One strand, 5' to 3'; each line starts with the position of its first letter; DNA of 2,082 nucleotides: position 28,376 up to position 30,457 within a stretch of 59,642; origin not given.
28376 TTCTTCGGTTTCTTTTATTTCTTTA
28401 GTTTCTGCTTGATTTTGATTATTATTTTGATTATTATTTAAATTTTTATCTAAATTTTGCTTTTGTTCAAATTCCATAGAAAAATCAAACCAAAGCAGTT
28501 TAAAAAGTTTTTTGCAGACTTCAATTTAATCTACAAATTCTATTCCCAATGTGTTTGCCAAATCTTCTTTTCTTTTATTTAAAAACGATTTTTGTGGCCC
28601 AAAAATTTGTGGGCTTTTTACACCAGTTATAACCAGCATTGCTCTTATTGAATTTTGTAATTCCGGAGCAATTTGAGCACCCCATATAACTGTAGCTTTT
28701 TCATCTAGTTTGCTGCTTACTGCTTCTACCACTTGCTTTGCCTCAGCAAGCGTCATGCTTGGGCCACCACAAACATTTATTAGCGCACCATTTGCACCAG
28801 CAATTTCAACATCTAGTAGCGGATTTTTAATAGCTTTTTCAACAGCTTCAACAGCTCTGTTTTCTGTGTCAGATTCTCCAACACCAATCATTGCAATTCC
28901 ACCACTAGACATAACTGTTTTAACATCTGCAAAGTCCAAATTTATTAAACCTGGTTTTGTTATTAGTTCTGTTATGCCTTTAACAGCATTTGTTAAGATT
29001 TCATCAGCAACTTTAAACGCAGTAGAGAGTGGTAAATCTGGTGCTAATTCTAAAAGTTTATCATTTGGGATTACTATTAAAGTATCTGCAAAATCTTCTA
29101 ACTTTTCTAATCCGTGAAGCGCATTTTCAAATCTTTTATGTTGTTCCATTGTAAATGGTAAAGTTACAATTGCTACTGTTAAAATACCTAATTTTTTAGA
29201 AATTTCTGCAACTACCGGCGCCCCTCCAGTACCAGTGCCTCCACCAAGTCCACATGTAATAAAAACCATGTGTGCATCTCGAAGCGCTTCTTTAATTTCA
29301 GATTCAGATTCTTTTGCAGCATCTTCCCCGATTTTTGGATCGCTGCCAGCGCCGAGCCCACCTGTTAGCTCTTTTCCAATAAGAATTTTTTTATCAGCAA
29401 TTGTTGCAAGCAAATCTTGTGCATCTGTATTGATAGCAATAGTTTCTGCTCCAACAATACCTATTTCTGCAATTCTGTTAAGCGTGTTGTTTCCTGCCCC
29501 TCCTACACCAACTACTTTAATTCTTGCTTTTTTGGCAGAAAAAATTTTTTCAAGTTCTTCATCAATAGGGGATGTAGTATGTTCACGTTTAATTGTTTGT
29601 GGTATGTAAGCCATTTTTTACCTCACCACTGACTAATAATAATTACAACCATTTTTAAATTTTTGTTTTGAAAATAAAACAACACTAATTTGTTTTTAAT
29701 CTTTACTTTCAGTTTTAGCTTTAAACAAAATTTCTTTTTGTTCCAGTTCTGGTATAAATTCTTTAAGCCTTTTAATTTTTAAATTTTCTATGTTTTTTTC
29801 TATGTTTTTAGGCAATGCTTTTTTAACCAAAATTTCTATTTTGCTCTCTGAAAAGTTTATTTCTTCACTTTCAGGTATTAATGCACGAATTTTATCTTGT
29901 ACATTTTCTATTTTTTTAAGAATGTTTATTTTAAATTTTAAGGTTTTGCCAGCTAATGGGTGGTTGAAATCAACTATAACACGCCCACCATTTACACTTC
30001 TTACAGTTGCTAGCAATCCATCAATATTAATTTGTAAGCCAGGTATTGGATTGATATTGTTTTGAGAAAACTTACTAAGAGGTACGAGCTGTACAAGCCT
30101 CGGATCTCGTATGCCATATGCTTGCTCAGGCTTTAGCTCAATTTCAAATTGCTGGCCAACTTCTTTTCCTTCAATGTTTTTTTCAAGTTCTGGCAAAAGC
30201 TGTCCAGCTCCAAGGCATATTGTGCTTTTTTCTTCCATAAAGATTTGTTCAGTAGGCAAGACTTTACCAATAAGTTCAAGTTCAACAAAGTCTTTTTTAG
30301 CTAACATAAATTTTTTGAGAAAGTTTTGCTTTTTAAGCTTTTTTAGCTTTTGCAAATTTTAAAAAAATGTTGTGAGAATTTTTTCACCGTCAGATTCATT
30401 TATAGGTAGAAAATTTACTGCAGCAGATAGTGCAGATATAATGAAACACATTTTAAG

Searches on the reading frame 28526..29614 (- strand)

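Call 34: search_protein_families(library=pfam, proteins=[window:28526-29614:-], max_evalue=0.01)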
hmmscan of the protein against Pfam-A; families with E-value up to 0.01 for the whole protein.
window:28526-29614:- (362 aa): 2 families
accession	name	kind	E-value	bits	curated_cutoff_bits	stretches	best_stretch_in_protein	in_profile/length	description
PF00091.31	Tubulin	-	6.5e-48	164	33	1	31-190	1-188/190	Tubulin/FtsZ family, GTPase domain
PF12327.13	FtsZ_C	-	5.8e-34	116.7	27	1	239-333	1-95/95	FtsZ family, C-terminal domain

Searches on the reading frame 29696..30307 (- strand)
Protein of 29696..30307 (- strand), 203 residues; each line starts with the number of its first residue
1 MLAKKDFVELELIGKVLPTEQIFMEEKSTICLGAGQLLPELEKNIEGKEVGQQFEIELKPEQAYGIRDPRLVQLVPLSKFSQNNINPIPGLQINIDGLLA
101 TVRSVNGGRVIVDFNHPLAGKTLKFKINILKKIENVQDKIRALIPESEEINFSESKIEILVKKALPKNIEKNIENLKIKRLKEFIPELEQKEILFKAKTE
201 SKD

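Call 34: search_protein_families(library=pfam, proteins=[window:29696-30307:-], max_evalue=0.01)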
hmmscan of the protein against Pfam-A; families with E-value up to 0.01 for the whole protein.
window:29696-30307:- (203 aa): 2 families
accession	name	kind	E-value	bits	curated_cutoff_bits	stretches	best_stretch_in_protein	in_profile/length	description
PF22199.2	FKBP26_IF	-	7.1e-19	67.9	27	1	73-118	1-46/46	FKBP26, IF domain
PF00254.34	FKBP_C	-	3e-06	27.9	21.1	1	4-68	7-75/94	FKBP-type peptidyl-prolyl cis-trans isomerase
